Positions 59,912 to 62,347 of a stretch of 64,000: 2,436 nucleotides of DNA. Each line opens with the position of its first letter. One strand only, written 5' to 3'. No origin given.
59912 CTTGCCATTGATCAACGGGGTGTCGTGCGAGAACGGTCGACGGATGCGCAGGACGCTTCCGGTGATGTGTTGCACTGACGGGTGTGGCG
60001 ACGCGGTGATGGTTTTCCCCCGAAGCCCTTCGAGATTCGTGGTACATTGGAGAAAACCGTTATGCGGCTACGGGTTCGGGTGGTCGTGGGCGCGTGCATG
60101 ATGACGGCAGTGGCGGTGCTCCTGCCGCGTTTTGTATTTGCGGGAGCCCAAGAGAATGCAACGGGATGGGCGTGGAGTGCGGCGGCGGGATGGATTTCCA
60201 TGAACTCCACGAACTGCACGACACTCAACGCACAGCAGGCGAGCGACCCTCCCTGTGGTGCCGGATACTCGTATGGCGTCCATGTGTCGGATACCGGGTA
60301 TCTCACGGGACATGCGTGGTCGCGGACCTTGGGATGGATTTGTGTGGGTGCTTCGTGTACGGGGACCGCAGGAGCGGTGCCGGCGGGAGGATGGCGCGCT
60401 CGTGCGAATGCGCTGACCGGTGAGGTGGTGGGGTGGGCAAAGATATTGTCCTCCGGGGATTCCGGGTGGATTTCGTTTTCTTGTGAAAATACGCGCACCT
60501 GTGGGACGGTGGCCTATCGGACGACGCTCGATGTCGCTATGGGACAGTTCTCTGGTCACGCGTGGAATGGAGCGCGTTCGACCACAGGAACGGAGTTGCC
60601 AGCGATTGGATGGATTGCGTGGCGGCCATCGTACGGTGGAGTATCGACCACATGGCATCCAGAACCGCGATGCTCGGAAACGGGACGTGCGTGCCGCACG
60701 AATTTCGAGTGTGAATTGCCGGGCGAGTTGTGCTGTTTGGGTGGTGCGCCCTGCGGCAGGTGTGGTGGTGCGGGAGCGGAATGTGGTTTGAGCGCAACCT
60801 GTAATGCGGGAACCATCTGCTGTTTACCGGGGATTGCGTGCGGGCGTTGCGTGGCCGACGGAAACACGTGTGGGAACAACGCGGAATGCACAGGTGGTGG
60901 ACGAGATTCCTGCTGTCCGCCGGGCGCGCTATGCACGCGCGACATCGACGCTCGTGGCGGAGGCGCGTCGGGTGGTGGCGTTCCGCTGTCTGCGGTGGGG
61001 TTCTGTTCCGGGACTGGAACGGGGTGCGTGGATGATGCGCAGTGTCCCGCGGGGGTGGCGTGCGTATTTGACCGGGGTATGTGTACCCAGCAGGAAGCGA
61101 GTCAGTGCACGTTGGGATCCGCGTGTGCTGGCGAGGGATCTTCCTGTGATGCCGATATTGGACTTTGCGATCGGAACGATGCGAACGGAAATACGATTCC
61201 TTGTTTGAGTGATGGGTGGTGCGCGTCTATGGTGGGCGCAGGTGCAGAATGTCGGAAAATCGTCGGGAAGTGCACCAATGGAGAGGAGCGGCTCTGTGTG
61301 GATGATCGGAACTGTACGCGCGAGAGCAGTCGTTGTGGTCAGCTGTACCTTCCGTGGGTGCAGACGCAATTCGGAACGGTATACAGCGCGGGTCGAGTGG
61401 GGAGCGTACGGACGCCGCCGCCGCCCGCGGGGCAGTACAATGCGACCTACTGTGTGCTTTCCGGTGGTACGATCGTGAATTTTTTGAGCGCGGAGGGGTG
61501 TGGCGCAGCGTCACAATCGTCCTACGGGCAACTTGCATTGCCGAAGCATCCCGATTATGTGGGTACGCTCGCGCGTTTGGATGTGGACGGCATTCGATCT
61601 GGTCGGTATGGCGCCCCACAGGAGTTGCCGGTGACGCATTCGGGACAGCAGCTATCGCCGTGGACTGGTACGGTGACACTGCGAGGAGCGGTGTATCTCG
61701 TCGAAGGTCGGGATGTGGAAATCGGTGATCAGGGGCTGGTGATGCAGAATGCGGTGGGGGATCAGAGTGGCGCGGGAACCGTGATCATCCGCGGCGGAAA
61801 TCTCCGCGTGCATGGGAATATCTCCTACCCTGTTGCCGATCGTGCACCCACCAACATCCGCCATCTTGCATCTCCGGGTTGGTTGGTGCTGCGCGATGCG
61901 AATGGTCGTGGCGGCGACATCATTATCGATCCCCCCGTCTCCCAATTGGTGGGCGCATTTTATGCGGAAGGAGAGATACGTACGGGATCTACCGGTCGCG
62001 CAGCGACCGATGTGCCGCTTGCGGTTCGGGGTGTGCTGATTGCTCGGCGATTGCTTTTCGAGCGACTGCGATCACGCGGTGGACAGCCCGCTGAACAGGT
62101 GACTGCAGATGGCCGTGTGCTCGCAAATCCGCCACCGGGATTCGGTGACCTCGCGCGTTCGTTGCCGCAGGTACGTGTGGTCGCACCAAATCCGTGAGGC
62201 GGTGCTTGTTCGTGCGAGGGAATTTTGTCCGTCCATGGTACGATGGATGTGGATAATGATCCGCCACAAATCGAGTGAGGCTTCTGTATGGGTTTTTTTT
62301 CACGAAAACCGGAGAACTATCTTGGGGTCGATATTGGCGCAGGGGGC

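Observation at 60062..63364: Cys-rich secreted protein with GWAWS/GHAWS repeats immediately upstream of pilM-pilN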

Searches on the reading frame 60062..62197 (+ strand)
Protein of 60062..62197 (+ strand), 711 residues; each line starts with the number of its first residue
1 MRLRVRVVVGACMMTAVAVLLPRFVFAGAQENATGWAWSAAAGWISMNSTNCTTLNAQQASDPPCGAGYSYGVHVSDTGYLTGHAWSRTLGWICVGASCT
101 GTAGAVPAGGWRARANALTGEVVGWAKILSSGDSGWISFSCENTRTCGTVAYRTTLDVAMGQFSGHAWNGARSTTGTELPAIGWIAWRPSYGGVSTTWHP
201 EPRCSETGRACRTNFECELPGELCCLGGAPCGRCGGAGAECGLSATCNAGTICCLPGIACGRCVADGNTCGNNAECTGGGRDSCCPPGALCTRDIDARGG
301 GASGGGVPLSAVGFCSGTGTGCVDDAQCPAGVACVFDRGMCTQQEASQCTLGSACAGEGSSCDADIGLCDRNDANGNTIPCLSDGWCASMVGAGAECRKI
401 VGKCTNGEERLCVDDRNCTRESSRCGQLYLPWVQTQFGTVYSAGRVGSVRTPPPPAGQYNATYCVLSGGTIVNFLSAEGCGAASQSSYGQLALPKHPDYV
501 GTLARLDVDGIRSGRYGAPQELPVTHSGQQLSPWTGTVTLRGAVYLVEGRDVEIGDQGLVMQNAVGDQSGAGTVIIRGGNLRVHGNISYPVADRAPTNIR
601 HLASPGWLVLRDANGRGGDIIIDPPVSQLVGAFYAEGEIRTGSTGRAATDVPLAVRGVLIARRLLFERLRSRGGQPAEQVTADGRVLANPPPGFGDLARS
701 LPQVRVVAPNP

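Call 6: search_protein_families(library=pfam, proteins=[window:60062-62197:+], max_evalue=1)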
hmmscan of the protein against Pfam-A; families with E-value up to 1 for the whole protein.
window:60062-62197:+ (711 aa): 0 families

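Call 7: search_protein_families(library=ncbifam, proteins=[window:60062-62197:+], max_evalue=1)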
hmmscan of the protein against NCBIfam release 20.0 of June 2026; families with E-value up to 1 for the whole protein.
window:60062-62197:+ (711 aa): 0 families

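Call 10: find_homologous_proteins(query=window:60062-62197:+, max_evalue=0.001)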
Query window:60062-62197:+ (711 aa): 16 proteins with E <= 0.001 among 8000 candidates.
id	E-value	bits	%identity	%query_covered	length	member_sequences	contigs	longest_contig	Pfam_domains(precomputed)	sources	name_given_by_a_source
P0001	2.8e-202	692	48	99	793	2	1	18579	-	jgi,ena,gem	-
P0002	2.3e-201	689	49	99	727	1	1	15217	-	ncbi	ncbi:MAG: hypothetical protein ABIG71_02535 [Candidatus Uhrbacteria bacterium]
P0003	2.5e-197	676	46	96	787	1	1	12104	-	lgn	-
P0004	4.5e-193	662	46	99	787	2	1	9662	-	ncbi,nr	ncbi:MAG: hypothetical protein Q7S02_03665 [bacterium]|nr:hypothetical protein [bacterium]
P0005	2.2e-192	660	45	99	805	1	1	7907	-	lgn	-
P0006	1.9e-185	637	45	96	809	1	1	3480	-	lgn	-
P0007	2.3e-185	636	44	100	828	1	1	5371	-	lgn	-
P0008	1.8e-184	633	44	100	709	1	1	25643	-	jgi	jgi:hypothetical protein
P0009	3.3e-184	633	47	100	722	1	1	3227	-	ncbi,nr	ncbi:hypothetical protein HY480_03180 [Candidatus Uhrbacteria bacterium]|nr:hypothetical protein [Ca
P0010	9.1e-184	631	44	96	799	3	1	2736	-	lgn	-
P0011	3.5e-182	626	45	98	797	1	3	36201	-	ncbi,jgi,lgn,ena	-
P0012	8.8e-178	611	46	97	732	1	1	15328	-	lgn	-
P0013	7.4e-151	522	47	83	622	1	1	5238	-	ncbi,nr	ncbi:MAG: hypothetical protein Q7T01_00855, partial [bacterium]|nr:hypothetical protein [bacterium]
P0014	3.7e-100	355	58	38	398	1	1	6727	-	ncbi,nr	ncbi:hypothetical protein HY634_00220 [Candidatus Uhrbacteria bacterium]|nr:hypothetical protein [Ca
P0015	1.7e-10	58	34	23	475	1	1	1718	-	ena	-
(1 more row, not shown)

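Call 11: find_encoding_contigs(protein=P0011, flank=10000, max_places=3)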
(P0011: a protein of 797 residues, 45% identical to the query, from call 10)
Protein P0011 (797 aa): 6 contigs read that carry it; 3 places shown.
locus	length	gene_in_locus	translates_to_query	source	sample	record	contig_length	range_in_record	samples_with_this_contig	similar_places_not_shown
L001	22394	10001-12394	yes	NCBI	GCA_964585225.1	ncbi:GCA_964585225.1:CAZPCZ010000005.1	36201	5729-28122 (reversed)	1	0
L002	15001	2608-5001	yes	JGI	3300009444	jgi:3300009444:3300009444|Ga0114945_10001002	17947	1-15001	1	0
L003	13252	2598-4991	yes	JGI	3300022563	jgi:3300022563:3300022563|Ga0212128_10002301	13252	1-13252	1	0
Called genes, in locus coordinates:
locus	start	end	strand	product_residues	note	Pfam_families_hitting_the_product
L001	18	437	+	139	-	PF07681:DoxX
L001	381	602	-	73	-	-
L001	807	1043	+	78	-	PF23477:zf_Tbcl_2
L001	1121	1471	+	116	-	PF02482:Ribosomal_S30AE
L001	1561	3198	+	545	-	PF03023:MurJ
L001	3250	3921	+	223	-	PF01797:Y1_Tnp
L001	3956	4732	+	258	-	PF02129:Peptidase_S15, PF12146:Hydrolase_4, PF20408:Abhydrolase_11 (faint), PF00561:Abhydrolase_1, PF12697:Abhydrolase_6, PF00326:Peptidase_S9 (weak)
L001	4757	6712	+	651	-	PF00009:GTP_EFTU, PF22042:EF-G_D2 (faint), PF03144:GTP_EFTU_D2 (weak), PF14492:EFG_III (faint), PF00679:EFG_C, PF06421:LepA_C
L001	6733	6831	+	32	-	-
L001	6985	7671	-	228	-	-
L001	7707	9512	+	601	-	PF01368:DHH, PF02272:DHHA1, PF17768:RecJ_OB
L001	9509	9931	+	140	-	PF00075:RNase_H, PF13456:RVT_3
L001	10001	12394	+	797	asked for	-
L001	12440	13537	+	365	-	PF11104:PilM_2, PF06723:MreB_Mbl (faint), PF14450:FtsA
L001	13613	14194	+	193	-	-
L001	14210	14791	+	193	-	-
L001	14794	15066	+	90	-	-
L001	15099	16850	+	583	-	PF05157:MshEN, PF00437:T2SSE, PF13191:AAA_16 (weak), PF13555:AAA_29 (weak)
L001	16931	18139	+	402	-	PF28597:T2SSF_N, PF00482:T2SSF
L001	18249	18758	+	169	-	PF07963:N_methyl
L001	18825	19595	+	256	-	PF06750:A24_N_bact, PF01478:Peptidase_A24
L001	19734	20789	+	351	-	PF04480:DUF559, PF18741:MTES_1575, PF07963:N_methyl (faint)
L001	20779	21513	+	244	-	-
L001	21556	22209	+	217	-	PF07963:N_methyl (weak)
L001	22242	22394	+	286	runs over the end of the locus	-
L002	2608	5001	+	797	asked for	-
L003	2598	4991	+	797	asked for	-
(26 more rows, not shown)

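Call 12: find_encoding_contigs(protein=P0008, flank=10000, max_places=2)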
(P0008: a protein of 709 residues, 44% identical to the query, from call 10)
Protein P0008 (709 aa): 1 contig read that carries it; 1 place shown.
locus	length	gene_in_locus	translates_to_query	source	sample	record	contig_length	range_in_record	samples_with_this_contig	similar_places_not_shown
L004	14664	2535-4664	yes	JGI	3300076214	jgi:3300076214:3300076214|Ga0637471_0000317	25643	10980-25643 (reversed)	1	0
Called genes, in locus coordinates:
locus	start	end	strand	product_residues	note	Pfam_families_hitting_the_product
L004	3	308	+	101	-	?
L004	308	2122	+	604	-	PF01368:DHH, PF02272:DHHA1, PF17768:RecJ_OB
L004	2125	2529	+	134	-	PF00075:RNase_H, PF13456:RVT_3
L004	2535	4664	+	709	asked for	-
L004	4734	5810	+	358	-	PF11104:PilM_2, PF14450:FtsA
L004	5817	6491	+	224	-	-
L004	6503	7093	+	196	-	PF04350:PilO (weak)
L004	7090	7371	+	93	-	-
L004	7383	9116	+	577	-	PF05157:MshEN, PF00437:T2SSE, PF13191:AAA_16 (weak), PF13555:AAA_29 (weak), PF13401:AAA_22 (faint)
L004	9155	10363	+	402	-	PF28597:T2SSF_N, PF00482:T2SSF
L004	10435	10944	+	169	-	PF07963:N_methyl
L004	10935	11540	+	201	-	PF07963:N_methyl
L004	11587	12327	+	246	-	PF06750:A24_N_bact, PF01478:Peptidase_A24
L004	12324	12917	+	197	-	PF07963:N_methyl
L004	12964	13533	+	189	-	-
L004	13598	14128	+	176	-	-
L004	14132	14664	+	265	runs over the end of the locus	-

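Call 13: find_encoding_contigs(protein=P0001, flank=10000, max_places=2)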
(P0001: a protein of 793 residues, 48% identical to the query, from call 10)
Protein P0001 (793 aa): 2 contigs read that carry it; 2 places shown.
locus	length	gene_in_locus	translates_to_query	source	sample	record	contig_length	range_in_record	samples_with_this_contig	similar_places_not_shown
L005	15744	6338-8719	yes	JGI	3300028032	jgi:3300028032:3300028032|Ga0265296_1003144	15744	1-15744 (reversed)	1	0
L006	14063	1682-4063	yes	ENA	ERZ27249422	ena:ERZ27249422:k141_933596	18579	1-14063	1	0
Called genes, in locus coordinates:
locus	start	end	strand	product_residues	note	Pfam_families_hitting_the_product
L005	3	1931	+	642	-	?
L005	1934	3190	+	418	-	-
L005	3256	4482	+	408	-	PF13173:AAA_14, PF13635:DUF4143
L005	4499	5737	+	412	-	-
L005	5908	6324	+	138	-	PF00075:RNase_H, PF13456:RVT_3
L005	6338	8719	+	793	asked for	-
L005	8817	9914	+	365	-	PF11104:PilM_2, PF06723:MreB_Mbl (faint), PF25216:Volactin (weak), PF14450:FtsA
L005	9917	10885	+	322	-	-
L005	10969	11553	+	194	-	-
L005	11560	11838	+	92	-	-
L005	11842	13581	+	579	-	PF05157:MshEN, PF13191:AAA_16 (faint), PF00437:T2SSE, PF13555:AAA_29 (weak)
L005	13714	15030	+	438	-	PF28597:T2SSF_N (weak), PF00482:T2SSF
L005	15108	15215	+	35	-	-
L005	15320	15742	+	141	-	?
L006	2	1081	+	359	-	?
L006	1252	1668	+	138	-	PF00075:RNase_H, PF13456:RVT_3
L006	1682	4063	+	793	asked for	-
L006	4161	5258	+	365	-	PF11104:PilM_2, PF06723:MreB_Mbl (faint), PF25216:Volactin (weak), PF14450:FtsA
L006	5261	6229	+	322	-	-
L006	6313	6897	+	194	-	-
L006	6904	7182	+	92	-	-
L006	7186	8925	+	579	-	PF05157:MshEN, PF13191:AAA_16 (faint), PF00437:T2SSE, PF13555:AAA_29 (weak)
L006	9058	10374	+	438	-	PF28597:T2SSF_N (weak), PF00482:T2SSF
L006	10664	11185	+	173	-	PF07963:N_methyl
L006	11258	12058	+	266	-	PF06750:A24_N_bact, PF01478:Peptidase_A24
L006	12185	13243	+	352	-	PF04480:DUF559, PF18741:MTES_1575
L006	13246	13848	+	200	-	-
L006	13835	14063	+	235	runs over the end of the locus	PF07963:N_methyl (weak)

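Call 26: predict_structure(alignment_id=A1)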
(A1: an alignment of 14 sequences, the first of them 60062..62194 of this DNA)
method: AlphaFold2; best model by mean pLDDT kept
length: 711 residues; sequences in the alignment: 14
mean_pLDDT: 52.9   pTM: 0.36
mean pLDDT of the five models: 52.9, 50.5, 48.3, 48.0, 46.6
residues with pLDDT >= 90: 12; 70-90: 151; 50-70: 210; < 50: 338
segments of 3 or more residues with pLDDT < 50: 1-4, 15-36, 49-71, 108-110, 117-120, 131-134, 141-155, 157-161, 170-182, 188-206, 211-217, 219-248, 254-258, 286-311, 426-509, 514-517, 524-531, 592-600, 671-711
pLDDT, mean of each block of 10 residues (from residue 1): 53 50 26 47 51 43 37 57 63 65 52 55 63 55 35 43 51 39 47 33 48 45 40 41 42 49 54 62 45 27 28 70 69 71 80 73 75 86 86 80 70 81 56 23 24 28 26 25 23 24 37 54 47 64 76 85 62 78 83 44 66 84 83 72 73 61 61 38 25 23 28 30
secondary structure, 60 per line:
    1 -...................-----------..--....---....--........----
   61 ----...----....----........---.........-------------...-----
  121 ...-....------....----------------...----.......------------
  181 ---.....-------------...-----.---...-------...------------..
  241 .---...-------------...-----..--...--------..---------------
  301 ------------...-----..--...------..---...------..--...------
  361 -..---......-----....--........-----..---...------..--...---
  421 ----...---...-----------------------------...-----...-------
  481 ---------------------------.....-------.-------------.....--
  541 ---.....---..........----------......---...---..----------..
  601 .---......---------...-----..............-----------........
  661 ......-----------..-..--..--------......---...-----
elements in order (helices of 4 or more, strands of 3 or more residues): H2-20 E36-39 E43-46 H49-56 E72-75 E80-87 E91-95 H96-99 E113-115 E121-123 E125-128 E135-138 E155-157 E162-168 E184-188 E202-204 E224-226 E239-241 E245-247 E261-263 E313-315 E339-341 E367-372 E378-381 H384-391 E402-404 E425-427 E463-465 E471-473 H508-512 E534-538 E544-548 E552-561 E572-577 E581-583 E605-610 E620-622 E628-641 E653-666 H695-700 E704-706

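Call 79: search_protein_families(library=pfam, proteins=[L001:13613-14194:+, L001:14210-14791:+, L001:14794-15066:+, L004:5817-6491:+, L004:6503-7093:+], max_evalue=1)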
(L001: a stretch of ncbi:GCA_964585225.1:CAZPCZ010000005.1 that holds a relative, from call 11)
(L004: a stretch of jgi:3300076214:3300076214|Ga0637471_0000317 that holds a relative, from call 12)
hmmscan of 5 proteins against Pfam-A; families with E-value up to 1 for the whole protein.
L001:13613-14194:+ (193 aa): 0 families

L001:14210-14791:+ (193 aa): 0 families

L001:14794-15066:+ (90 aa): 1 family
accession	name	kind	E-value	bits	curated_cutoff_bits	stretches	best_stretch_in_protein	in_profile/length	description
PF02828.21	L27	-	0.2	11.8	22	1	41-66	12-37/53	L27 domain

L004:5817-6491:+ (224 aa): 2 families
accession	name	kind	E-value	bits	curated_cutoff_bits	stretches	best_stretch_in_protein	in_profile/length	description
PF19544.4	DUF6068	-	0.064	12.5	25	1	63-161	84-180/392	Family of unknown function (DUF6068)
PF06305.16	LapA_dom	-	0.17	12.3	28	1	51-84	18-51/64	Lipopolysaccharide assembly protein A domain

L004:6503-7093:+ (196 aa): 2 families
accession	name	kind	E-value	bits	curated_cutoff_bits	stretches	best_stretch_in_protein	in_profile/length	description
PF04350.18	PilO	-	6.1e-07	30.1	22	1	65-176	20-124/145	Pilus assembly protein, PilO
PF05425.18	CopD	-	0.012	16.4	32.1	1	15-41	3-29/105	Copper resistance protein D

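Call 90: find_encoding_contigs(protein=window:60062-62197:+, flank=10000, max_places=3)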
Protein window:60062-62197:+ (711 aa): 1 contig read that carries it; 1 place shown.
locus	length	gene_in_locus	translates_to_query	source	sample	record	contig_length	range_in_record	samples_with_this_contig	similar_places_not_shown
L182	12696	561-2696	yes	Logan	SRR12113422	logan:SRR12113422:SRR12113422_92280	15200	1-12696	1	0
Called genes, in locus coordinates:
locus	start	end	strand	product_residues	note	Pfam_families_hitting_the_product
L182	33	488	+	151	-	PF00075:RNase_H, PF13456:RVT_3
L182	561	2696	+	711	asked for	-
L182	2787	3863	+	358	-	PF11104:PilM_2, PF06723:MreB_Mbl (faint), PF25216:Volactin (weak), PF14450:FtsA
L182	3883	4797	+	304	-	-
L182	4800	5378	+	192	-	-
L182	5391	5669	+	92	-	-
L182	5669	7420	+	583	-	PF05157:MshEN, PF00437:T2SSE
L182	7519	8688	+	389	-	PF00482:T2SSF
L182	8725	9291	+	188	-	PF07963:N_methyl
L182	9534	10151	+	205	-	PF01478:Peptidase_A24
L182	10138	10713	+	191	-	PF07963:N_methyl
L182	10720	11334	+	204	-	-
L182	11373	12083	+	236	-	-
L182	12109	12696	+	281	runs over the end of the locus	-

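Call 92: search_protein_families(library=pfam, proteins=[L182:3883-4797:+, L182:4800-5378:+, L182:5391-5669:+, L182:8725-9291:+, L182:10138-10713:+, L182:10720-11334:+, L182:11373-12083:+, L182:12109-12696:+], max_evalue=0.1)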
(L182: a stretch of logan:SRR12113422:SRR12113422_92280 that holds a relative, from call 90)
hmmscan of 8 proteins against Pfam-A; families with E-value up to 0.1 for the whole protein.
L182:3883-4797:+ (304 aa): 0 families

L182:4800-5378:+ (192 aa): 0 families

L182:5391-5669:+ (92 aa): 0 families

L182:8725-9291:+ (188 aa): 2 families
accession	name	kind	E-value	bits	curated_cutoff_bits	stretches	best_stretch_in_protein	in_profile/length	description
PF07963.17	N_methyl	-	1.5e-07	31.1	21.2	1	34-58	2-26/27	Prokaryotic N-terminal methylation motif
PF08334.16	T2SSG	-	0.0059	17.1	21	1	65-103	5-43/108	Type II secretion system (T2SS), protein G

L182:10138-10713:+ (191 aa): 1 family
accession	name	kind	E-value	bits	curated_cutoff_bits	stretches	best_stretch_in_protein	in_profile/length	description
PF07963.17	N_methyl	-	5.1e-08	32.6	21.2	1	9-35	1-27/27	Prokaryotic N-terminal methylation motif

L182:10720-11334:+ (204 aa): 1 family
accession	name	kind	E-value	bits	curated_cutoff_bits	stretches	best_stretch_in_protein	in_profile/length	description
PF25663.1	NCLDV_minor_capsid_P6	-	0.09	13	27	0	34-105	109-175/220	Nucleocytoplasmic large DNA virus minor capsid protein P6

L182:11373-12083:+ (236 aa): 2 families
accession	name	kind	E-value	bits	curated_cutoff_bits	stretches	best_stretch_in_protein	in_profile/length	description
PF07963.17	N_methyl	-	0.00044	20.1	21.2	1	51-70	5-24/27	Prokaryotic N-terminal methylation motif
PF20000.4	fvmX2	-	0.0091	16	27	1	80-132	204-256/261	FtsH ternary system domain X2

L182:12109-12696:+ (196 aa): 0 families
